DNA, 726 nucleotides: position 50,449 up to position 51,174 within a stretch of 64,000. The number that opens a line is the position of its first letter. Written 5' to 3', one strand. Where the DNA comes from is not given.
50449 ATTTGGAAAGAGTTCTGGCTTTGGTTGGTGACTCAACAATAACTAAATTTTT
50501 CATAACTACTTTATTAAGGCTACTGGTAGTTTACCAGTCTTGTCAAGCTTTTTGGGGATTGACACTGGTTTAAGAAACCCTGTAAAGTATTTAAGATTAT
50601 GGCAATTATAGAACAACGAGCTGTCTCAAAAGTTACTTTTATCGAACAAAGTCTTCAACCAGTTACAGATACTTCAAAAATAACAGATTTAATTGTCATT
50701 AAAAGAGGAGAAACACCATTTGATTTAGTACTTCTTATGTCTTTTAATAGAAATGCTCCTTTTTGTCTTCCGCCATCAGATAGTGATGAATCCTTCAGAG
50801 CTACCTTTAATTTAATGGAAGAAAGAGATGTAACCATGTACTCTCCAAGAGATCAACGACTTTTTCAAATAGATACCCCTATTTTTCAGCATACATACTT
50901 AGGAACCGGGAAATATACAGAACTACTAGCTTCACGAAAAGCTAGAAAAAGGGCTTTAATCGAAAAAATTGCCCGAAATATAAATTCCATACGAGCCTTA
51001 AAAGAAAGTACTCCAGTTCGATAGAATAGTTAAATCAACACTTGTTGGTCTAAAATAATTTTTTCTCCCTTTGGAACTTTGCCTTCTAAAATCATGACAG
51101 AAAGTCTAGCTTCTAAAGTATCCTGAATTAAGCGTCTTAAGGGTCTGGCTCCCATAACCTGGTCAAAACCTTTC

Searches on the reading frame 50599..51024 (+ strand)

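Call 3: search_protein_families(library=pfam, proteins=[window:50599-51024:+], max_evalue=0.1)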
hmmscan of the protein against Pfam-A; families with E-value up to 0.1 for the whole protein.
window:50599-51024:+ (141 aa): 0 families

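Call 4: search_protein_families(library=ncbifam, proteins=[window:50599-51024:+], max_evalue=0.1)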
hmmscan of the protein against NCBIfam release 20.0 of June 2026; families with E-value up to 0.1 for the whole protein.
window:50599-51024:+ (141 aa): 1 family
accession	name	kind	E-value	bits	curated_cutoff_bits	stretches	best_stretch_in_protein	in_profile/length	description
NF041863.1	DVU0524_fam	subfamily_domain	0.051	13.9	40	1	112-128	43-59/64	DVU0524 family FlgM-associated protein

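Call 57: search_protein_families(library=phrogs, proteins=[window:50599-51024:+], max_evalue=0.01)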
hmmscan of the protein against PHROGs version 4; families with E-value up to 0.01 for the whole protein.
window:50599-51024:+ (141 aa): 0 families
